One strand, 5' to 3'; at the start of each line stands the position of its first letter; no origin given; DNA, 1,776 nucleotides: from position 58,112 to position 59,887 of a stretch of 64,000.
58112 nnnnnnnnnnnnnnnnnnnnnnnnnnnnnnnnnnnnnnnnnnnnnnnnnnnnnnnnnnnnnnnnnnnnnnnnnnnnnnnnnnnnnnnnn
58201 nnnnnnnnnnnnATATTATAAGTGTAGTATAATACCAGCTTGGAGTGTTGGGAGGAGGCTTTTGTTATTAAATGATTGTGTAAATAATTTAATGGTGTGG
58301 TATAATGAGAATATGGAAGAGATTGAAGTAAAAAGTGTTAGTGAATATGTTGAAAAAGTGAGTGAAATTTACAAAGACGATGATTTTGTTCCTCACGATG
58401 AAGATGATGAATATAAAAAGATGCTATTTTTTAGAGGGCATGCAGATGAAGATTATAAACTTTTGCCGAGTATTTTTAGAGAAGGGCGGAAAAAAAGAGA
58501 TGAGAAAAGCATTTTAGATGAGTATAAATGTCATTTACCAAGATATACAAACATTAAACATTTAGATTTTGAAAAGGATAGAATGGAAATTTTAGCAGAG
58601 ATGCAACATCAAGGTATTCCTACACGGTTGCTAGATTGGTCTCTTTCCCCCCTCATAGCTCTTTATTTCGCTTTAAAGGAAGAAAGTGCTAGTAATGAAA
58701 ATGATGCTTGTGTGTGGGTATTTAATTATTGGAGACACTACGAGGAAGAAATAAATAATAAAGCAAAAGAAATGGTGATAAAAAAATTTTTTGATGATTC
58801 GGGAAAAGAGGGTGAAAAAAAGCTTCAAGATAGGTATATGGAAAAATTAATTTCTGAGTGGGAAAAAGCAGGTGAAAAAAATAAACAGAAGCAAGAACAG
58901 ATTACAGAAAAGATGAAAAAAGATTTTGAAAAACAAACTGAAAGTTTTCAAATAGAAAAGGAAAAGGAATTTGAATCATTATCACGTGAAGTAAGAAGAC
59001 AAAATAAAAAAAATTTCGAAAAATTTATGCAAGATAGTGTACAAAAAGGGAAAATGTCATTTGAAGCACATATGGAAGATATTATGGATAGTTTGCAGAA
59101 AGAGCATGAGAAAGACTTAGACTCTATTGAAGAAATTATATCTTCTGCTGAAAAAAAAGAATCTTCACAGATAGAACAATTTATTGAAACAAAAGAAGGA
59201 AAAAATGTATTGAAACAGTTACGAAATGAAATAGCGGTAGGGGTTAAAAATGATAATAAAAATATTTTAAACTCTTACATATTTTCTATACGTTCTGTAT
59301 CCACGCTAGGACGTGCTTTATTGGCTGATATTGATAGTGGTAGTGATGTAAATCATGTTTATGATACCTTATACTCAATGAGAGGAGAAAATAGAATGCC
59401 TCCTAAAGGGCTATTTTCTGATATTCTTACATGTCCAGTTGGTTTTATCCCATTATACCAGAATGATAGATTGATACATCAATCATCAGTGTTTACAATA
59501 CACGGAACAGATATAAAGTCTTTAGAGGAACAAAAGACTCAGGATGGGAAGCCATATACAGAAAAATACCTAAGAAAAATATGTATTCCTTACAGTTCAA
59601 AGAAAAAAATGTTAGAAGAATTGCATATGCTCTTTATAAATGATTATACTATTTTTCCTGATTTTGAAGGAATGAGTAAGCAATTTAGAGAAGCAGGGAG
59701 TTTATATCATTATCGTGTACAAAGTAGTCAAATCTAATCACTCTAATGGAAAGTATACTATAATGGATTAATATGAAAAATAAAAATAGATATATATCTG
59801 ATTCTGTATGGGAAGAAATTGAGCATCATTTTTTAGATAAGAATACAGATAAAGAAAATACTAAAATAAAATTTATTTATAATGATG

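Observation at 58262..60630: Low-GC three-gene insertion between the EF-G gene and argS: a split FRG-domain protein, a 4-TM membrane protein and a heptad-repeat micro-ORF. Candidate novel defence or abortive-infection module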

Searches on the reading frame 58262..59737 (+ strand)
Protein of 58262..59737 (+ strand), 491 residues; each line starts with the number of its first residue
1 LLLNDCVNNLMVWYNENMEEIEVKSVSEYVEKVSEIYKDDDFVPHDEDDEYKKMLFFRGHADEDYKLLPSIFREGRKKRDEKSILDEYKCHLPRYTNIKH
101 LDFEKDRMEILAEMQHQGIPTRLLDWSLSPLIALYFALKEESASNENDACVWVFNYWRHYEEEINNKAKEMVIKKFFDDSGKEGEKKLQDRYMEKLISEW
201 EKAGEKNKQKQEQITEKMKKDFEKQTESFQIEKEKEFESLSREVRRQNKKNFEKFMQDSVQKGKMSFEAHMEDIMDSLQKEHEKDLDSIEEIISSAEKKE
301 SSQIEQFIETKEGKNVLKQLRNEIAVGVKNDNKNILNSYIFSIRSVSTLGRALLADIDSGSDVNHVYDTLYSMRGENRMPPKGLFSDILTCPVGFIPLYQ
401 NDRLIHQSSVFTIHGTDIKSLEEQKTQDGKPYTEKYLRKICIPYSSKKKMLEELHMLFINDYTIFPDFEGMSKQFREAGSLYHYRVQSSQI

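Call 3: search_protein_families(library=pfam, proteins=[window:58262-59737:+], max_evalue=1)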
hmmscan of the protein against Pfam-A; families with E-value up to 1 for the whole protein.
window:58262-59737:+ (491 aa): 2 families
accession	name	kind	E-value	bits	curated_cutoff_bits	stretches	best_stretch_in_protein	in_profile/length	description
PF08867.16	FRG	-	2.1e-21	77.1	25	1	55-145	3-93/94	FRG domain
PF07176.17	DUF1400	-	0.16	12.7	23.4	1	280-338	40-98/127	Alpha/beta hydrolase of unknown function (DUF1400)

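Call 4: search_protein_families(library=padloc, proteins=[window:58262-59737:+], max_evalue=1)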
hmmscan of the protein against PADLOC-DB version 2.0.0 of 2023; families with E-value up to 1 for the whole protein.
window:58262-59737:+ (491 aa): 19 families
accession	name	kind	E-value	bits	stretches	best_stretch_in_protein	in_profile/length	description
PDLC04938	PDC-S15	-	1.7e-47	160.2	2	10-160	32-168/276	-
PDLC04936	PDC-S15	-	3.8e-39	132.8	2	16-246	13-199/300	-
PDLC04933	PDC-S15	-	3e-38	129.9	2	20-217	6-158/286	-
PDLC04937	PDC-S15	-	3.7e-37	126.3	2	15-170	9-159/254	-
PDLC04927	PDC-S15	-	4.4e-30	102.9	2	16-148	8-126/422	-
PDLC04930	PDC-S15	-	9.1e-23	78.9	2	18-144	1-118/380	-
PDLC04926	PDC-S15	-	2.2e-22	77.5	2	18-157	1-134/300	-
PDLC04931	PDC-S15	-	1.8e-20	71.9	2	48-168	58-183/282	-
PDLC04929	PDC-S15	-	3.3e-17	61.3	1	18-237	1-220/308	-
PDLC04934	PDC-S15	-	1.2e-15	55.5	2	32-152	38-165/416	-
PDLC04940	PDC-S15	-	3.1e-14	51.2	2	41-162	43-177/280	-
PDLC04939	PDC-S15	-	1.1e-13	48.9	2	52-145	29-116/487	-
PDLC04932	PDC-S15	-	1.6e-11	42.2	1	50-239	38-223/324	-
PDLC04935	PDC-S15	-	5.7e-07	26.8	1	56-149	140-234/535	-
PDLC00649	ZorA3|ZorA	-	0.00016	18.2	1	193-353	461-622/698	MotA/ExbB/TolQ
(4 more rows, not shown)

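Call 6: search_protein_families(library=ncbifam, proteins=[window:58262-59737:+], max_evalue=0.1)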
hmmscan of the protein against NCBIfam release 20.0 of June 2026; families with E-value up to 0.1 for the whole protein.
window:58262-59737:+ (491 aa): 0 families

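Call 7: search_protein_families(library=phrogs, proteins=[window:58262-59737:+], max_evalue=0.1)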
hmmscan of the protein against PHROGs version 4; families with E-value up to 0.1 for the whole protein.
window:58262-59737:+ (491 aa): 2 families
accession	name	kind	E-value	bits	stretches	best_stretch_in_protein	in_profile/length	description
phrog_4962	-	unknown function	2.3e-42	146.4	2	12-232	163-387/467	-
phrog_24967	-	unknown function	9.3e-07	29.3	1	19-145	19-132/385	-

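Call 9: find_homologous_proteins(query=window:58262-59737:+, max_evalue=0.001)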
Query window:58262-59737:+ (491 aa): 704 proteins with E <= 0.001 among 8000 candidates; the best 120 are listed.
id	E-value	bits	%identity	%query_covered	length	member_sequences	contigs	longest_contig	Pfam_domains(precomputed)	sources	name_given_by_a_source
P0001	0.0e+0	1068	100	98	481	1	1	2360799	PF08867.17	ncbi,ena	-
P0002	1.2e-99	353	44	97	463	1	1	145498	PF08867.17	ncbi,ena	-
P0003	1.1e-56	211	52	30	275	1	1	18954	PF08867.17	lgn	-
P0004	7.5e-54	202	46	28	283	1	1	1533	PF08867.17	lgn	-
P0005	8.6e-53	198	48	28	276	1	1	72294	PF08867.17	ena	-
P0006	1.9e-46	177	50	30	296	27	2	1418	PF08867.17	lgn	-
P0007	2.1e-42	164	45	28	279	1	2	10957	PF08867.17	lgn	-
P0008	7.2e-42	162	42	28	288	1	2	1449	PF08867.17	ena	-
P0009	9.5e-42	162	40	30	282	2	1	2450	PF08867.17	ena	-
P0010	1.2e-41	161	42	29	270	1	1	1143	PF08867.17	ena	-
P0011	2.2e-41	161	42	29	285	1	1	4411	PF08867.17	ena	-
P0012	1.8e-40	158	41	28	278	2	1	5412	PF08867.17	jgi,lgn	-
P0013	3.7e-40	157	43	31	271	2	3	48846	PF08867.17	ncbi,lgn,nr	ncbi:FRG domain-containing protein [bacterium]|nr:FRG domain-containing protein [bacterium] MCI06988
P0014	1.1e-39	155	48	29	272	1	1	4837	PF08867.17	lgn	-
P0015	1.2e-39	155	38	30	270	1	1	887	PF08867.17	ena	-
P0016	6.6e-39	152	42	27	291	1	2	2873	PF08867.17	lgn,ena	-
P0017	4.6e-38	150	38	29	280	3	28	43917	PF08867.17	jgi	jgi:hypothetical protein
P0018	1.2e-37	148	46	28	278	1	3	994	PF08867.17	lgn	-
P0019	2.6e-37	147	41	29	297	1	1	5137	PF08867.17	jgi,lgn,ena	-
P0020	3.1e-36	144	45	28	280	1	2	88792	PF08867.17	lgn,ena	-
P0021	3.5e-36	143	39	30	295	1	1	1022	PF08867.17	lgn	-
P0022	5.8e-36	143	38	30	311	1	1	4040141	PF08867.17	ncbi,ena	-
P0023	8.5e-36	142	37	31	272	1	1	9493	PF08867.17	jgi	jgi:hypothetical protein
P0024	9.5e-36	142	36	33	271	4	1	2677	PF08867.17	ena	-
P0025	2.1e-35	141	35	31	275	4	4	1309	PF08867.17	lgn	-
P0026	3.5e-35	140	42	28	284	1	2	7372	PF08867.17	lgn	-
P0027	3.5e-35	140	39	28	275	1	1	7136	PF08867.17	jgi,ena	-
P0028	4.1e-35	140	38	30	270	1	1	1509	PF08867.17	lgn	-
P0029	2.3e-34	137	32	36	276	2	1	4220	PF08867.17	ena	-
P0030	4.8e-34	136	37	29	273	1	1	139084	PF08867.17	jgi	jgi:FRG domain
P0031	1.3e-33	135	42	29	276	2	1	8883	PF08867.17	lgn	-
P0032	4.2e-33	133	41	30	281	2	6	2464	PF08867.17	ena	-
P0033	4.2e-33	133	40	31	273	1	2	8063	PF08867.17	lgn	-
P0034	8.5e-33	132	41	26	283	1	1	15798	PF08867.17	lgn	-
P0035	1.8e-32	131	49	18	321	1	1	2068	PF08867.17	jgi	jgi:hypothetical protein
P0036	9.1e-32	129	36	30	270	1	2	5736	PF08867.17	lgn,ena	-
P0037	1.6e-31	128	35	30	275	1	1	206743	PF08867.17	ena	-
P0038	2.2e-31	128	39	28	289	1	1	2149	PF08867.17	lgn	-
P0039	4.0e-31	127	35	29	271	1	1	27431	PF08867.17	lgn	-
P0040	6.8e-31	126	37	31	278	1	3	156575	PF08867.17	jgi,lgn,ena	-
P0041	6.4e-29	119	42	20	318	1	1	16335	PF08867.17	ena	-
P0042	1.8e-28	118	32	46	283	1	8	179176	PF08867.17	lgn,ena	-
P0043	1.8e-28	118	36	28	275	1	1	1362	PF08867.17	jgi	-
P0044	6.5e-28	116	39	30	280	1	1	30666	PF08867.17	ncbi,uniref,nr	ncbi:FRG domain-containing protein [Treponema zioleckii]|uniref:FRG domain-containing protein n=1 Ta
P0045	7.3e-28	116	31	37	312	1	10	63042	PF08867.17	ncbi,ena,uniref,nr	ncbi:FRG domain-containing protein [Capnocytophaga sputigena]|uniref:FRG domain-containing protein n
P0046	7.8e-27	113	35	31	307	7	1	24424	PF08867.17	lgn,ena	-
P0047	1.0e-26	112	36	31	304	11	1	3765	PF08867.17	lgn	-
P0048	2.2e-26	111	38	26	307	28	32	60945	PF08867.17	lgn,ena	-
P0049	5.9e-26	110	40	30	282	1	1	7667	PF08867.17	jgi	jgi:hypothetical protein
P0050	8.1e-26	109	40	24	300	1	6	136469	PF08867.17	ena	-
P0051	1.7e-25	108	37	26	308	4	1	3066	PF08867.17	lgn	-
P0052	2.9e-25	107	29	38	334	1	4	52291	PF08867.17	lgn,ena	-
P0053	3.2e-25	107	33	36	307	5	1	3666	PF08867.17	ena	-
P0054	4.3e-25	107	29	36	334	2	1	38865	PF08867.17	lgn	-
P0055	5.3e-25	107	29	36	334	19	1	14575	PF08867.17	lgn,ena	-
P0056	8.0e-25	106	29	38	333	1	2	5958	PF08867.17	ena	-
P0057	1.1e-24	106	29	38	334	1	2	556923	PF08867.17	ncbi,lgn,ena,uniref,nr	ncbi:FRG domain-containing protein [Capnocytophaga leadbetteri]|uniref:FRG domain-containing protein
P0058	1.1e-24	106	40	27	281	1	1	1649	PF08867.17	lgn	-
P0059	1.2e-24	105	43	23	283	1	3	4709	PF08867.17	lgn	-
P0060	1.3e-24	105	34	29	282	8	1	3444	PF08867.17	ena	-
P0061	1.9e-24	105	42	20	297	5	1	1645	PF08867.17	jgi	jgi:hypothetical protein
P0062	6.5e-24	103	31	34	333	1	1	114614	PF08867.17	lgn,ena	-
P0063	7.9e-24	103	43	22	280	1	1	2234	PF08867.17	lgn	-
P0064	1.0e-23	102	36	27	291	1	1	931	PF08867.17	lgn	-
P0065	4.0e-23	100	33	33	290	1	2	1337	PF08867.17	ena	-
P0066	4.7e-23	100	35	31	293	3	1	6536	PF08867.17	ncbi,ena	-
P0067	5.7e-23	100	43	20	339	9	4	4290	PF08867.17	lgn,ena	-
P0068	1.8e-22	98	39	30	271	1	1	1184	PF08867.17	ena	-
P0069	2.4e-22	98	31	29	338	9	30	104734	PF08867.17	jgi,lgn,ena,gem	jgi:FRG domain.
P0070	3.8e-22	97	35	29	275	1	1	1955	PF08867.17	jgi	jgi:hypothetical protein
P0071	5.2e-22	97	28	46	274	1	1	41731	PF08867.17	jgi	jgi:FRG domain-containing protein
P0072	6.2e-22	96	36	28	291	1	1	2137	PF08867.17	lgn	-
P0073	6.5e-22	96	35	23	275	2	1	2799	PF08867.17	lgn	-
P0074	6.6e-22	96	34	29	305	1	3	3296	PF08867.17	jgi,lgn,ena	-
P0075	8.1e-22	96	38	23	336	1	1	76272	PF08867.17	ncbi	ncbi:FRG domain-containing protein [Capnocytophaga sp.]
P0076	9.7e-22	96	32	35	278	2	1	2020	PF08867.17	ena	-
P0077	1.0e-21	96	31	35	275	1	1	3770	PF08867.17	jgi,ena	jgi:hypothetical protein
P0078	1.3e-21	95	30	29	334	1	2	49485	PF08867.17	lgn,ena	-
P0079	1.7e-21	95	42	21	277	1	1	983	PF08867.17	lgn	-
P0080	8.0e-21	93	40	20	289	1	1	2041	PF08867.17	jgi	jgi:hypothetical protein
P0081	1.6e-20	92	35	26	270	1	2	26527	PF08867.17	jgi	jgi:FRG domain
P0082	2.7e-20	91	35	27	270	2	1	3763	PF08867.17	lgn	-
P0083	3.1e-20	91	33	33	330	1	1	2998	PF08867.17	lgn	-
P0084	4.5e-20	90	36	28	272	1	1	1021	PF08867.17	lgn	-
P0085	4.7e-20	90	36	30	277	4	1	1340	PF08867.17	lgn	-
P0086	5.8e-20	90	30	36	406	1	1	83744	PF08867.17,PF00856.34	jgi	jgi:FRG domain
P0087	6.7e-20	90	34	28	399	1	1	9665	PF08867.17,PF00856.34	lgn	-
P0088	7.5e-20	90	36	28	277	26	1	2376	PF08867.17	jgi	jgi:hypothetical protein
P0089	1.0e-19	89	30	44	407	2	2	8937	PF08867.17,PF00856.34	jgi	jgi:hypothetical protein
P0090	1.2e-19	89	40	23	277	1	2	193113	PF08867.17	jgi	-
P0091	1.3e-19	89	31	36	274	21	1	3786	PF08867.17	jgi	jgi:hypothetical protein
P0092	1.3e-19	89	33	29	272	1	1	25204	PF08867.17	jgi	jgi:FRG domain-containing protein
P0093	1.4e-19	89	40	20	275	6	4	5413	PF08867.17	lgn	-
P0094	1.4e-19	89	34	35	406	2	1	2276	PF08867.17,PF00856.34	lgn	-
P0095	1.4e-19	89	34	28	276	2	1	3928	PF08867.17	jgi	jgi:FRG domain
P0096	1.4e-19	89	34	28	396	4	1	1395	PF08867.17,PF00856.34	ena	-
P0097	3.9e-19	87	41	25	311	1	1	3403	PF08867.17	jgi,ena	-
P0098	4.8e-19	87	35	27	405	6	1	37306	PF08867.17,PF00856.34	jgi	-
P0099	5.1e-19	87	33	28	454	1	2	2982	PF08867.17,PF00856.34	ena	-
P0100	6.9e-19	86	46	20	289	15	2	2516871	PF08867.17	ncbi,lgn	-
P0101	1.2e-18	86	33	30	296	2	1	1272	PF08867.17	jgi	jgi:hypothetical protein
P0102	1.4e-18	85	36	21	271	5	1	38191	PF08867.17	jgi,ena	-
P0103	1.4e-18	85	34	27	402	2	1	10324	PF00929.32,PF08867.17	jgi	jgi:DNA polymerase III epsilon subunit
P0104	1.6e-18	85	34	28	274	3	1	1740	PF08867.17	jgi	-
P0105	1.9e-18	85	35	24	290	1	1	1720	PF08867.17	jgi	jgi:hypothetical protein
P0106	2.2e-18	85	32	37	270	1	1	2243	PF08867.17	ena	-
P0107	2.7e-18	84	31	28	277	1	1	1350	PF08867.17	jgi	jgi:hypothetical protein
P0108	2.7e-18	84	45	20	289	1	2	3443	PF08867.17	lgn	-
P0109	2.8e-18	84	44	21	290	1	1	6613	PF08867.17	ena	-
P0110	4.1e-18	84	35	28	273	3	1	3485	PF08867.17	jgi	jgi:hypothetical protein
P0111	5.4e-18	83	42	23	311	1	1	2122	PF08867.17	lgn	-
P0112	5.5e-18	83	44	21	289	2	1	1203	PF08867.17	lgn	-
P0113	6.7e-18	83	29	44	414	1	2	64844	PF08867.17,PF00856.34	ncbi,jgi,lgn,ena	ncbi:MAG: FRG domain-containing protein [Verrucomicrobiia bacterium]|jgi:hypothetical protein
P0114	6.7e-18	83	40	21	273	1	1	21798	PF08867.17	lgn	-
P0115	8.1e-18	83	38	25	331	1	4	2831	PF08867.17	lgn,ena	-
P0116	8.9e-18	83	34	28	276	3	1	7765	PF08867.17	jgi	jgi:FRG domain-containing protein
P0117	9.3e-18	83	45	20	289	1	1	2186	PF08867.17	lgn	-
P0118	1.1e-17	82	39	20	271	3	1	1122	PF08867.17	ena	-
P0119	1.3e-17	82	34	29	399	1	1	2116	PF08867.17,PF00856.34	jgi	jgi:hypothetical protein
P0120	1.4e-17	82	33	27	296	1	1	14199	PF08867.17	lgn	-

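Call 11: find_encoding_contigs(protein=P0001, flank=10000, max_places=5)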
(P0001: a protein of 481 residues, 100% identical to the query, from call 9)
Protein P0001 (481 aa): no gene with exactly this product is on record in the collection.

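Call 12: find_encoding_contigs(protein=P0002, flank=10000, max_places=5)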
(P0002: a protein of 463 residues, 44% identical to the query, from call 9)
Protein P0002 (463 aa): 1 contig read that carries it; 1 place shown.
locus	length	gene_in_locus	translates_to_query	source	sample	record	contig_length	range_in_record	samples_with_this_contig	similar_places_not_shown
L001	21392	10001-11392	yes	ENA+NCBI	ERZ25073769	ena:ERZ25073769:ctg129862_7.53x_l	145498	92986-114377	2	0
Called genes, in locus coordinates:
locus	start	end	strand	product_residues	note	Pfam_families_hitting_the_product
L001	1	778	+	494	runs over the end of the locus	PF00478:IMPDH, PF00571:CBS, PF00977:His_biosynth (faint), PF01070:FMN_dh, PF01645:Glu_synthase (weak), PF03060:NMO (weak)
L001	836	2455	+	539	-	PF00117:GATase, PF07722:Peptidase_C26, PF02540:NAD_synthase (faint), PF00958:GMP_synt_C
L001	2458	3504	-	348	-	-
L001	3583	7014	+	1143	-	PF17757:UvrB_inter, PF02559:CarD_TRCF_RID, PF04851:ResIII, PF00270:DEAD, PF00271:Helicase_C, PF03461:TRCF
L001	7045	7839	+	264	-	PF02390:Methyltransf_4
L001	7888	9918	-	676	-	PF00009:GTP_EFTU, PF03144:GTP_EFTU_D2, PF22042:EF-G_D2, PF14492:EFG_III, PF03764:EFG_IV, PF00679:EFG_C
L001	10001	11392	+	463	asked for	PF08867:FRG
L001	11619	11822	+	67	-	-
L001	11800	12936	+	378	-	PF00899:ThiF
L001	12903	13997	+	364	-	PF00899:ThiF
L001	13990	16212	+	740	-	PF00005:ABC_tran (faint), PF02463:SMC_N (faint), PF03193:RsgA_GTPase (faint), PF17755:UvrA_DNA-bind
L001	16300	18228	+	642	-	PF03485:Arg_tRNA_synt_N (weak), PF00750:tRNA-synt_1d, PF05746:DALR_1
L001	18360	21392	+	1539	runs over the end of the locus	PF00310:GATase_2, PF04898:Glu_syn_central, PF01645:Glu_synthase, PF01493:GXGXG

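Call 34: find_related_loci(query=A1, collection=viral_contigs, flank=5000)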
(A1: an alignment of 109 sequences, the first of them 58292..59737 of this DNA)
Query A1 (481 aa) in viral_contigs; peptide patterns used: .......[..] (x = any residue, [..] = any of these).
206 stretches matched a pattern; 202 encode a relative of the query (tblastn E <= 1e-3); the best 80 are kept; 80 distinct loci.
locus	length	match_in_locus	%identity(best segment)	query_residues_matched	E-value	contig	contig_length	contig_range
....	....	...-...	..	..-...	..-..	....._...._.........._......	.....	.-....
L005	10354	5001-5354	38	8-142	7e-18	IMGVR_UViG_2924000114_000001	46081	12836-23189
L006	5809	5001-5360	35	8-142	2e-17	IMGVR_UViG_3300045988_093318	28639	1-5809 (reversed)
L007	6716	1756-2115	35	8-142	3e-17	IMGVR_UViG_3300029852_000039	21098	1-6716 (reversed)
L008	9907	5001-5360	35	8-142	3e-17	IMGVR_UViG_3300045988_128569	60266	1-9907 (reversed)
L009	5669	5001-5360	35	8-142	2e-17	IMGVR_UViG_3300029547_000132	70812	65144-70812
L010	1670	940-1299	35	8-142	1e-17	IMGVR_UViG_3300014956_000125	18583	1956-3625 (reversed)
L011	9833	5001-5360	35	8-142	3e-17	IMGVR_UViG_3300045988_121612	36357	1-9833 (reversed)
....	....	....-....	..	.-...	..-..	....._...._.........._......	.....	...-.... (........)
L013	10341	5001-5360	35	8-142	3e-17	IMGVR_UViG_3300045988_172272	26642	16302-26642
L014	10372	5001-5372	35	8-145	1e-16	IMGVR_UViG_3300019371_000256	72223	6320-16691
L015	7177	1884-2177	44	43-145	2e-16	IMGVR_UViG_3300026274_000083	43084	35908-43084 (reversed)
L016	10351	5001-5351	35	13-143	5e-16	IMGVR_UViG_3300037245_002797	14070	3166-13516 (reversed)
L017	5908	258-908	41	43-467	7e-16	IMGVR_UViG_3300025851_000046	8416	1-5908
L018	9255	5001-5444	30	7-163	2e-15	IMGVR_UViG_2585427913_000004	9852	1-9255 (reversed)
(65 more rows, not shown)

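Call 35: predict_structure(alignment_id=A1)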
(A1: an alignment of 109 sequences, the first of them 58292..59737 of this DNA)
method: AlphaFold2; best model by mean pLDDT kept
length: 481 residues; sequences in the alignment: 109
mean_pLDDT: 78.6   pTM: 0.72
mean pLDDT of the five models: 78.6, 78.3, 77.4, 75.4, 73.0
residues with pLDDT >= 90: 174; 70-90: 160; 50-70: 120; < 50: 27
segments of 3 or more residues with pLDDT < 50: 1-4, 218-220, 253-258, 286-288, 479-481
pLDDT, mean of each block of 10 residues (from residue 1): 57 98 96 85 93 95 77 91 71 87 92 97 94 77 96 85 71 65 62 71 73 55 69 70 60 47 55 59 52 70 77 64 72 75 73 78 76 84 88 93 94 92 93 96 95 94 92 70 34
secondary structure, 60 per line:
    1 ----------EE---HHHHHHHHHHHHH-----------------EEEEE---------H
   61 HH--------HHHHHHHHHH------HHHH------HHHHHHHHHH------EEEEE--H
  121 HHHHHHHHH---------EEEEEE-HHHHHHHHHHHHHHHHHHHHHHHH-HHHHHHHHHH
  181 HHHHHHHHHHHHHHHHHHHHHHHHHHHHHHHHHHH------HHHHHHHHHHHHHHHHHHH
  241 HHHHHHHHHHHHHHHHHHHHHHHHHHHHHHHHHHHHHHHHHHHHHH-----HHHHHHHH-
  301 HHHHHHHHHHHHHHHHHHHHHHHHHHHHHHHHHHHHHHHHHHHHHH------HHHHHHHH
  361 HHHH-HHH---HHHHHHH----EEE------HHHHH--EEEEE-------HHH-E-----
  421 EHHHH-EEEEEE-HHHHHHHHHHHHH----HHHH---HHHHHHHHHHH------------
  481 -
elements in order: H16-28 E46-50 H71-80 H87-90 H97-106 E113-117 H120-129 E139-144 H146-169 H171-215 H222-286 H292-299 H301-346 H353-364 H372-378 E383-385 H392-396 E399-403 H422-425 E427-432 H434-446 H451-454 H458-468
